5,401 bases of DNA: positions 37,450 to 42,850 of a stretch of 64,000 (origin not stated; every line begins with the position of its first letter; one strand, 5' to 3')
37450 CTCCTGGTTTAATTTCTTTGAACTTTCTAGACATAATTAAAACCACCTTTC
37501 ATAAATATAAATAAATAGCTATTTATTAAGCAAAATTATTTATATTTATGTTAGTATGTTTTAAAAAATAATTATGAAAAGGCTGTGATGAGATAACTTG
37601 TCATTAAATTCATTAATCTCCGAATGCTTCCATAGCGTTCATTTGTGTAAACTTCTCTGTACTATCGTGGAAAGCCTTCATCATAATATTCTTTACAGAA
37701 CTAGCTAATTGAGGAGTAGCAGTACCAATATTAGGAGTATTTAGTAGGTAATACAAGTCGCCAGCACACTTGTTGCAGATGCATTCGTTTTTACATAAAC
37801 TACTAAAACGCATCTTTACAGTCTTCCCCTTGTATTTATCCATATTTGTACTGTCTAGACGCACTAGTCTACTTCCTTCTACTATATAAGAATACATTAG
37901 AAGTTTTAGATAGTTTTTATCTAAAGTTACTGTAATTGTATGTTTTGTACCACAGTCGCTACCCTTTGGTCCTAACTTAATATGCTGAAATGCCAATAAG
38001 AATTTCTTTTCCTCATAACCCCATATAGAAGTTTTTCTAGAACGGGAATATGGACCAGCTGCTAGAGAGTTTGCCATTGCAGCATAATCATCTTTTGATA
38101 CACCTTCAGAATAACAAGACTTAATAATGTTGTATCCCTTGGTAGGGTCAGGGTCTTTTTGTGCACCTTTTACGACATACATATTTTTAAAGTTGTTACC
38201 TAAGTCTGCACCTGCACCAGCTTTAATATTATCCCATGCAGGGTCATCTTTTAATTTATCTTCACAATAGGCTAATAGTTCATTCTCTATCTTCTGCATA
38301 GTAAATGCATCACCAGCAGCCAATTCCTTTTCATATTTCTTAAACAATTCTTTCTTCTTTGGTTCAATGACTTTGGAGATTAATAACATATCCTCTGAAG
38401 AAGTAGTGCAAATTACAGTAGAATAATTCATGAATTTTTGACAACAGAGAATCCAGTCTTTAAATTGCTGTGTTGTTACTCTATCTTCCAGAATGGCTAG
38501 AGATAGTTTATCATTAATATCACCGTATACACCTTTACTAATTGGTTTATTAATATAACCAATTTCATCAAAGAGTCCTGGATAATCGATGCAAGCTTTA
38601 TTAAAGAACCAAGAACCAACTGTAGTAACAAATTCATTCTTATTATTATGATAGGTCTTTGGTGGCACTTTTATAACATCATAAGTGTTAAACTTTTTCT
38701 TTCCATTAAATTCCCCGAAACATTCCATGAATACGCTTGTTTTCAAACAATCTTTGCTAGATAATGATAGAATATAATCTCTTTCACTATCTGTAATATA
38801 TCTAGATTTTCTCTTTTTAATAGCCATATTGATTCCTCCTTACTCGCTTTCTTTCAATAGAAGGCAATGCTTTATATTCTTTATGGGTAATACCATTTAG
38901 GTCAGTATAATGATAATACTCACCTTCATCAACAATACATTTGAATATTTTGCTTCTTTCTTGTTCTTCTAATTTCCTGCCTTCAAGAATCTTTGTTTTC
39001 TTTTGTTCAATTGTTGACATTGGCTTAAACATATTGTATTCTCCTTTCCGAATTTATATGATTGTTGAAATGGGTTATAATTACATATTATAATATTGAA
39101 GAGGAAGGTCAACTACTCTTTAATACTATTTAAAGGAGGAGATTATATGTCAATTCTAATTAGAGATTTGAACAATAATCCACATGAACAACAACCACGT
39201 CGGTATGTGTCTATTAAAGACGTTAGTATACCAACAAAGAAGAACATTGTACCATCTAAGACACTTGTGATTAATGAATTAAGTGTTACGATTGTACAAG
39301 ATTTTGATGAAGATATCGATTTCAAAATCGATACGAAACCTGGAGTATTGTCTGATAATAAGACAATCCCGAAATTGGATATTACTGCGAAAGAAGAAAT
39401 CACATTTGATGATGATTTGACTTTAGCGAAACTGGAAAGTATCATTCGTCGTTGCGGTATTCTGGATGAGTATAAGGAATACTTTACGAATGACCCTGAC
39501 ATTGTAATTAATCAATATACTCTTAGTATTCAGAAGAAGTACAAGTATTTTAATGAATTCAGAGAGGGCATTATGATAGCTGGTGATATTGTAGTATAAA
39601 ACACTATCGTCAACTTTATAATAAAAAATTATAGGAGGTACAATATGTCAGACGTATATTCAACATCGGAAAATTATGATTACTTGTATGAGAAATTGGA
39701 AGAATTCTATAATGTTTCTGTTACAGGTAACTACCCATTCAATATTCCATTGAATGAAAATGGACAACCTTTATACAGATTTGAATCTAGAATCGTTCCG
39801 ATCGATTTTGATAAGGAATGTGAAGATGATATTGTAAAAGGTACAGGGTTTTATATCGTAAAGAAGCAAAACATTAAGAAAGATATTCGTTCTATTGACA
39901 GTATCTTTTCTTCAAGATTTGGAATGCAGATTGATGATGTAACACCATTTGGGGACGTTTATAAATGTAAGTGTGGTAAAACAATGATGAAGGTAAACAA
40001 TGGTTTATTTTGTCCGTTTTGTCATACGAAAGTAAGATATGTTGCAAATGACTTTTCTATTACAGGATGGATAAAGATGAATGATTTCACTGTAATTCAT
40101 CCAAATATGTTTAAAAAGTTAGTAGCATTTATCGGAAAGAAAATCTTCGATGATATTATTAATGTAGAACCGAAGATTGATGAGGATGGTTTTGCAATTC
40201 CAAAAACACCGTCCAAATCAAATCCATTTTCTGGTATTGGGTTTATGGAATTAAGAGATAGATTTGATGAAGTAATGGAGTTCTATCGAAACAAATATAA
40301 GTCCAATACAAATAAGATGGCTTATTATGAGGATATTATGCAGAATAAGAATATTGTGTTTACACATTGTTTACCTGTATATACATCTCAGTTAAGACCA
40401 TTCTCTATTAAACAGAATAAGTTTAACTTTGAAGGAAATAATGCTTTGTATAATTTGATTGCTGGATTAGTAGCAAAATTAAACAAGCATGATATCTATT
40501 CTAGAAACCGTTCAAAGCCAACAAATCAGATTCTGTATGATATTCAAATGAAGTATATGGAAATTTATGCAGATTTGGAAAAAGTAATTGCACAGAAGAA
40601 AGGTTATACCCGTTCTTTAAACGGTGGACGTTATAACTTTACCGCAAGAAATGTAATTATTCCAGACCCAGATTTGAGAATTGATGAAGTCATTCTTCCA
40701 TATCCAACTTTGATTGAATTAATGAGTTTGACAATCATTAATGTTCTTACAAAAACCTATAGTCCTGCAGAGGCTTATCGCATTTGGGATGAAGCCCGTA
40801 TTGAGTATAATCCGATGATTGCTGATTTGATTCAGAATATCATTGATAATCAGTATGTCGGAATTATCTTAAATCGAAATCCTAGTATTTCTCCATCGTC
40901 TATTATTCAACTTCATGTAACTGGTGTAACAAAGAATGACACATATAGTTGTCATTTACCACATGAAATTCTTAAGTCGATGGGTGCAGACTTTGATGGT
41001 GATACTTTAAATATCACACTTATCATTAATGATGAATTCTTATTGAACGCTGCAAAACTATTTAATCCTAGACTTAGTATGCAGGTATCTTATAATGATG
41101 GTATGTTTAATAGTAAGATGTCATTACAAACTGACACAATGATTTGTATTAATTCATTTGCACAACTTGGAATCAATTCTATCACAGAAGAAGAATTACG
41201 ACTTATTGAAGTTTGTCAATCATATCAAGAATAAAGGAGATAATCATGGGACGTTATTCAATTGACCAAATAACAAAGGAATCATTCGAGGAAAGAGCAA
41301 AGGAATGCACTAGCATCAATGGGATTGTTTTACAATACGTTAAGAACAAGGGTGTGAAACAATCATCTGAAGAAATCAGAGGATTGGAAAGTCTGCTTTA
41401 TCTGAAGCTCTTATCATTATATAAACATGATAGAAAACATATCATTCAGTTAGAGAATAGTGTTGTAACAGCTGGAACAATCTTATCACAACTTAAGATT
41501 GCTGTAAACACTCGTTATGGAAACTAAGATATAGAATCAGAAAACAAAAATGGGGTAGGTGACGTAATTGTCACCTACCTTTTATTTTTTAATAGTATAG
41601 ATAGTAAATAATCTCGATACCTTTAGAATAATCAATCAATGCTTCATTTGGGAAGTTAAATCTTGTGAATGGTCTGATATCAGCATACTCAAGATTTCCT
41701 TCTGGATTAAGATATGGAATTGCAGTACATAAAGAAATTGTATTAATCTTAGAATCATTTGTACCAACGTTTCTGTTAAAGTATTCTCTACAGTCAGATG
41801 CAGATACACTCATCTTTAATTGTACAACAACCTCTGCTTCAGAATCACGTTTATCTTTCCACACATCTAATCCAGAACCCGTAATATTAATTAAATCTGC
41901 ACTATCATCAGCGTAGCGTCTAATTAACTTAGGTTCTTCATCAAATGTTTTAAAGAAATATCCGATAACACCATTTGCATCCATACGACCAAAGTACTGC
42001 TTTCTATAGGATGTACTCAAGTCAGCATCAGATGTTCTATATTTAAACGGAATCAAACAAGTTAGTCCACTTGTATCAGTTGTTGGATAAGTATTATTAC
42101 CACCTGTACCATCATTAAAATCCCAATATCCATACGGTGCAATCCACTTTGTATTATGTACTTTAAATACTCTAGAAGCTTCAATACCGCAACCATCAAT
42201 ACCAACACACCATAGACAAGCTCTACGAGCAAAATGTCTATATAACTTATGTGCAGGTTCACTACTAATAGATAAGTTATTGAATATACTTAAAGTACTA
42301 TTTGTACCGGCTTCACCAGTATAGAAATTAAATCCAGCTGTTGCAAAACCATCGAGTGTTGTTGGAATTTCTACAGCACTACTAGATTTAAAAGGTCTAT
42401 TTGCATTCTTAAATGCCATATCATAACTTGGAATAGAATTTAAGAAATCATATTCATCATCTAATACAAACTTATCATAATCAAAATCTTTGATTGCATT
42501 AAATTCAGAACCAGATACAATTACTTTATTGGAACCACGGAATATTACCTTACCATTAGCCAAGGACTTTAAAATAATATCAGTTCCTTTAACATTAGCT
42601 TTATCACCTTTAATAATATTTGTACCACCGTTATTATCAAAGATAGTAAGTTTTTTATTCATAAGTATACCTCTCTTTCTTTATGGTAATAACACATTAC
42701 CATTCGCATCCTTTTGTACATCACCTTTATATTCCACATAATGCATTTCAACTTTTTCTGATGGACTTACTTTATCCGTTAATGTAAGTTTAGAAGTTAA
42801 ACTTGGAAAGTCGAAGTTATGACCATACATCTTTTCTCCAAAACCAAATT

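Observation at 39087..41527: Phage-encoded multisubunit RNA polymerase beta-prime fragment (zinc ribbon plus NADFDGD), implying a split, non-canonical RNAP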

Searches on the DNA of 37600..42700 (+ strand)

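Call 5: search_dna_similar(query=window:37600-42700:+, collection=phages, mode=near, max_rows=20)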
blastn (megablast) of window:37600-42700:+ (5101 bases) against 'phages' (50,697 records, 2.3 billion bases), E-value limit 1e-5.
No match.
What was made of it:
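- Tried and rejected: Megablast of the 5-kb region against GenBank phages: no match (call 5).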

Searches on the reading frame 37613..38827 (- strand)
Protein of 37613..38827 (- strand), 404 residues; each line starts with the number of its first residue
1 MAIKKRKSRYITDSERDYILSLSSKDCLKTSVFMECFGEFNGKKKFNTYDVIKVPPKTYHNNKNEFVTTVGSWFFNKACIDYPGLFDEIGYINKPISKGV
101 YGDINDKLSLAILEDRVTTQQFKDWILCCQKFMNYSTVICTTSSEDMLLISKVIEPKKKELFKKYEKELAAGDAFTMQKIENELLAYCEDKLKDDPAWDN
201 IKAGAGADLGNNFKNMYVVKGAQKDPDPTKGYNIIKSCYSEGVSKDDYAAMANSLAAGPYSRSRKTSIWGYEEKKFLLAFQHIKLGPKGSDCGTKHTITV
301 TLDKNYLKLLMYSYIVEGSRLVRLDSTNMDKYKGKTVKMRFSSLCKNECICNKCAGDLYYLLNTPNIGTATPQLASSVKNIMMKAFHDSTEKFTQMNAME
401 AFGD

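Call 4: search_protein_families(library=pfam, proteins=[window:37613-38827:-], max_evalue=1)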
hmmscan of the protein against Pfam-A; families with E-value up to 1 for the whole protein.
window:37613-38827:- (404 aa): 0 families

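Call 6: search_protein_families(library=phrogs, proteins=[window:37613-38827:-], max_evalue=0.01)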
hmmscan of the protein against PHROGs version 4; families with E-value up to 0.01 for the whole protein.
window:37613-38827:- (404 aa): 3 families
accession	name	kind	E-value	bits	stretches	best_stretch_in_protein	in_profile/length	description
phrog_2962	-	DNA, RNA and nucleotide metabolism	2.1e-62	212.2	1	42-401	71-431/433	RNA polymerase beta subunit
phrog_3015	-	DNA, RNA and nucleotide metabolism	1.7e-12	47.6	1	137-367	123-353/653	RNA polymerase beta subunit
phrog_19020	-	unknown function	0.0058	18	0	61-113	6-62/90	-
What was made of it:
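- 37613..38827 (-): Gene for a 404-aa virion-RNAP subunit. It is the 'middle beta-prime' fragment (bridge-helix region) and the orthologue of AR9 gp264. PHROG 2962 E=2e-62 (call 6).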

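Call 8: search_dna_similar(query=window:37613-38827:-, collection=phages, mode=protein, max_rows=30)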
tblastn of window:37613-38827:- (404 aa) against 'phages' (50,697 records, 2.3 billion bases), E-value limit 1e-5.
Records with a match: 127; places in all: 127; records where one place covers at least 80% of the query: 22.
Best place of each record, by identity: <60% 127.
By first word of the organism name: Pseudomonas 68; Erwinia 18; Staphylococcus 10; Bacillus 8; Serratia 5; Fusobacterium 4; Vibrio 3; Yersinia 2; Escherichia 2; Ralstonia 2; and 5 more.
By host as written in the record: Pseudomonas aeruginosa 32; Erwinia amylovora 15; - 9; Pseudomonas aeruginosa PAO1 8; Staphylococcus aureus 7; Bacillus subtilis 4; Fusobacterium nucleatum 3; Bacillus subtilis subsp. subtilis 168 2; and 36 more.
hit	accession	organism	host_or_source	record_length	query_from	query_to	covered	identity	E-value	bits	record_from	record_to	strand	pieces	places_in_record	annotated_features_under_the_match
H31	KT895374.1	Bacillus phage vB_BpuM-BpSp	Bacillus pumilus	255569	4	397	98%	35.1%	2e-55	202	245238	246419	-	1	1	putative DNA-directed RNA-polymerase beta-subunit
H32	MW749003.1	Bacillus phage vB_BspM_Internexus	Bacillus sp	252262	4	397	98%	33.8%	5e-57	207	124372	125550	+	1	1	putative DNA-directed RNA polymerase beta subunit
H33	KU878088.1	Bacillus phage AR9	Bacillus subtilis subsp. subtilis 168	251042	4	397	98%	33.6%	4e-57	207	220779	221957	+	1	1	DNA-directed RNA polymerase beta subunit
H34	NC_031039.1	Bacillus phage AR9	Bacillus subtilis subsp. subtilis 168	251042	4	397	98%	33.6%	4e-57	207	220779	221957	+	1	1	RNA polymerase beta subunit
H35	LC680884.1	Bacillus phage PBS1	Bacillus subtilis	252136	4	397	98%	33.6%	4e-57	207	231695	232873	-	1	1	hypothetical protein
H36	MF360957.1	Bacillus phage PBS1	Bacillus subtilis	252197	4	397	98%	33.6%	4e-57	207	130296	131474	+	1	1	155: RNA polymerase beta subunit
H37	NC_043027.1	Bacillus phage PBS1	Bacillus subtilis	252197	4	397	98%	33.6%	4e-57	207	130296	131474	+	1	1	155: RNA polymerase beta subunit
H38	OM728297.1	Bacillus phage vB_BsuM-Goe21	Bacillus subtilis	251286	4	397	98%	33.3%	5e-56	204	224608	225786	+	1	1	hypothetical protein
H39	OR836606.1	Staphylococcus phage LY01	Staphylococcus aureus YZ4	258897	7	392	94%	33.0%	3e-19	164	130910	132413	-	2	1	hypothetical protein (x2)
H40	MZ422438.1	Listeria phage LPJP1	Listeria grayi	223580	4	383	94%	32.6%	1e-43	168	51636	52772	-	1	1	hypothetical protein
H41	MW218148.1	Staphylococcus phage vB_StaM_SA1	Staphylococcus lentus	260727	7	397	97%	30.9%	5e-41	160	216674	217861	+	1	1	putative DNA-directed RNA-polymerase beta-subunit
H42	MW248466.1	Staphylococcus phage MarsHill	Staphylococcus aureus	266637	7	397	97%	30.4%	4e-39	155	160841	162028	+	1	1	viral RNA polymerase beta-prime subunit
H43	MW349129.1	Staphylococcus phage Madawaska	Staphylococcus aureus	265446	7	397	97%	30.4%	1e-38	154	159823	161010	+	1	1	viral RNA polymerase beta-prime subunit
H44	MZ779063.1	Staphylococcus phage vB_SauM-UFV_DC4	Staphylococcus aureus UFV2030RH1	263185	7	397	97%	30.4%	1e-39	156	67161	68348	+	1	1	rpoC1: DNA-directed RNA polymerase subunit beta'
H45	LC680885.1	Staphylococcus phage S6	Staphylococcus aureus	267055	7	397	97%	30.4%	1e-39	156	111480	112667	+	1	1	hypothetical protein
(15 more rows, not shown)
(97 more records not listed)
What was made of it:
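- On Jumbo-phage virion RNAP, middle beta' fragment (AR9 gp264 family): the neighbour gene 37613..38827: 34% identity over 98% of the length, E=4e-57 (call 8).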

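Call 10: get_annotated_region(hit=H33, flank=4000)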
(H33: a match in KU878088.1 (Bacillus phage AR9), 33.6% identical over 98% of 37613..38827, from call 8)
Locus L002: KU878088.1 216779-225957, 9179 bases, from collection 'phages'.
description: Bacillus phage AR9, complete genome.
organism: Bacillus phage AR9 (NCBI taxid 1815509)
taxonomy: Viruses; Duplodnaviria; Heunggongvirae; Uroviricota; Caudoviricetes; Takahashivirus; Takahashivirus PBS1
host: Bacillus subtilis subsp. subtilis 168; source: -; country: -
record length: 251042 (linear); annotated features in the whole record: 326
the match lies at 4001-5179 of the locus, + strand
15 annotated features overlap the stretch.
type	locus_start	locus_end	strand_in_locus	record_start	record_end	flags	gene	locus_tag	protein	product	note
CDS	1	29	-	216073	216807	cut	-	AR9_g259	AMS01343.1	virion protein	-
CDS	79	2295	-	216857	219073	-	-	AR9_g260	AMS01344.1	virion protein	-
CDS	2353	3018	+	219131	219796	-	-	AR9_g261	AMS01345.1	hypothetical protein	-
CDS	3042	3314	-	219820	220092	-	-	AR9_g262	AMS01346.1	hypothetical protein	-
CDS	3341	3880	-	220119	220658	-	-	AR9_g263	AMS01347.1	hypothetical protein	-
regulatory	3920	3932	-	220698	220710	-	-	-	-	promoter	early promoter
CDS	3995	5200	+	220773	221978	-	-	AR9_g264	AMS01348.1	DNA-directed RNA polymerase beta subunit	DNA-directed RNA polymerase beta subunit, C-terminus; virion RNAP subunit; TIGR02386 - DNA-directed RNA polymerase ...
regulatory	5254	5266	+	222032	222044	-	-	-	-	promoter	early promoter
CDS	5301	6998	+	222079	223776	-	-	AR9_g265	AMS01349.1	Hef-like homing endonuclease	-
CDS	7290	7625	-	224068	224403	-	-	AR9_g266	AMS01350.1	hypothetical protein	-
CDS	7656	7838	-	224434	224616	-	-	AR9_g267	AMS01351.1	hypothetical protein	-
CDS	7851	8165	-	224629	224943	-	-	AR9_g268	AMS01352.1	hypothetical protein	-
CDS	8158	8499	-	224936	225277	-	-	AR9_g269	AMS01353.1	hypothetical protein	-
CDS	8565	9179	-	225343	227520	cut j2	-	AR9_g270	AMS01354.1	DNA-directed RNA polymerase beta' subunit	non-virion RNAP subunit; DNA-directed RNA polymerase beta' subunit, N-terminus; pfam00623 - RNA polymerase Rpb1, domain ...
CDS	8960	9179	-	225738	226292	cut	-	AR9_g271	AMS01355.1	HNH homing endonuclease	pfam13392 - HNH endonuclease; pfam07463 - DNA binding motif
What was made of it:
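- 37613..38827 (-): 34% identity over 98% of its length to AR9 gp264, which is annotated as a virion RNAP subunit (calls 8, 10).
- A virion-RNAP gene lies next door (calls 8, 10).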

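Call 20: search_solved_structures(query=window:37616-38827:-, max_evalue=0.01, show_alignments=1)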
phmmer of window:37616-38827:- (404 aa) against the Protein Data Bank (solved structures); distinct sequences matched with E-value up to 0.01: 1.
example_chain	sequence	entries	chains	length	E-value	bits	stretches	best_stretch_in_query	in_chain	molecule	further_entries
7s00_D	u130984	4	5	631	0.0043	19.2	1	270-373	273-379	DNA-directed RNA polymerase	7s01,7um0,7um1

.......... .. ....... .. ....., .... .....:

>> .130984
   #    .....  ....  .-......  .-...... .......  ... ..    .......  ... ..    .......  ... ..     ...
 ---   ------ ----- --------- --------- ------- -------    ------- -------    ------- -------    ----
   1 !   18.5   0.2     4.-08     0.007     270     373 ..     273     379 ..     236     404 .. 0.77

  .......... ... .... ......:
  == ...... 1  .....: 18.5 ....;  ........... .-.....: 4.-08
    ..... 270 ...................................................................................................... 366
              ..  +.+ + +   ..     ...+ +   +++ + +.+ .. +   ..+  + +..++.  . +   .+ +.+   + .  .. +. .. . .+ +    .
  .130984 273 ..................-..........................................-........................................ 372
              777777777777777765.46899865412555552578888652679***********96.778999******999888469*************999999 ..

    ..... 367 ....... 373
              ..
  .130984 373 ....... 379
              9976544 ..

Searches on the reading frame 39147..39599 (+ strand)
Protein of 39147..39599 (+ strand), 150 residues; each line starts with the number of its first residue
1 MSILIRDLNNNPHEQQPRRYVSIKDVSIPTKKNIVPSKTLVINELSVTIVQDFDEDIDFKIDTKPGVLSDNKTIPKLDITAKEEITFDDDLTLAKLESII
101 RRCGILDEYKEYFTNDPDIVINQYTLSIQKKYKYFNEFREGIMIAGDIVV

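Call 4: search_protein_families(library=pfam, proteins=[window:39147-39599:+], max_evalue=1)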
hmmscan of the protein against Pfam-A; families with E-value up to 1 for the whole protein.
window:39147-39599:+ (150 aa): 0 families

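Call 6: search_protein_families(library=phrogs, proteins=[window:39147-39599:+], max_evalue=0.01)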
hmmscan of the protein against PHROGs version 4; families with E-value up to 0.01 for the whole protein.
window:39147-39599:+ (150 aa): 0 families
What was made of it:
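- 39147..39599 (+): Upstream co-oriented 150-aa ORF of unknown function. It is specific to this clade. No Pfam or PHROG match (calls 4, 6).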

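Call 104: predict_structure(protein=window:39147-39596:+)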
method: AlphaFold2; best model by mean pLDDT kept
length: 150 residues; sequences in the alignment: 1
mean_pLDDT: 47.0   pTM: 0.41
mean pLDDT of the five models: 47.0, 39.0, 36.7, 31.1, 28.0
residues with pLDDT >= 90: 0; 70-90: 0; 50-70: 75; < 50: 75
segments of 3 or more residues with pLDDT < 50: 1-22, 24-27, 29-37, 51-53, 115-150
pLDDT, mean of each block of 10 residues (from residue 1): 30 41 48 47 54 54 62 65 55 56 58 46 32 30 26
secondary structure, 60 per line:
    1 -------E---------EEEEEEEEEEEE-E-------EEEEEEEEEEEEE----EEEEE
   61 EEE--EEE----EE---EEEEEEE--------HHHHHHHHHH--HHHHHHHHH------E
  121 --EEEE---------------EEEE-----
elements in order: E18-29 E39-51 E56-63 E66-68 E78-84 H93-102 H105-113 E123-126 E142-145
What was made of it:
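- Tried and rejected: Single-sequence AF2 model of the 150-aa ORF: pLDDT 47, unusable, so no fold search was run on it (call 104).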

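Call 105: search_protein_representatives(protein=window:39147-39596:+)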
Query: 150 residues. Proteins with E-value up to 0.001 (for the whole library): 14; up to 1e-10: 9; up to 1e-30: 3. The best 14 are listed.
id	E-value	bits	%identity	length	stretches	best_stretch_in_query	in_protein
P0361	3.6e-55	202.1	97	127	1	51-150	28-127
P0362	7.9e-49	181.5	67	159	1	21-149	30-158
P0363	7.0e-41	155.8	58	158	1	27-148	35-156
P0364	1.4e-28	115.9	47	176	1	15-142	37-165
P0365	1.8e-28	115.6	54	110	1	41-148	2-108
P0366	1.0e-26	109.8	51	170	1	29-148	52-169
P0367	4.6e-21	91.6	55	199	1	9-111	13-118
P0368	2.8e-11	59.8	64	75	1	6-60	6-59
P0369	4.7e-11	59.1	32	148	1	20-140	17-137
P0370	6.0e-08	49.0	64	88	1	5-64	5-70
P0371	5.0e-07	46.0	33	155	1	21-143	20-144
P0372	3.1e-06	43.5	46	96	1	18-91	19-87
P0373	5.2e-06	42.8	29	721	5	56-87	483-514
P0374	3.6e-04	36.8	30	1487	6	86-126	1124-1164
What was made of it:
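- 39147..39599 (+): Only 14 relatives in 1.84 billion representative proteins (call 105).
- The 150-aa family has only 14 representatives in 1.84 billion proteins (call 105).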
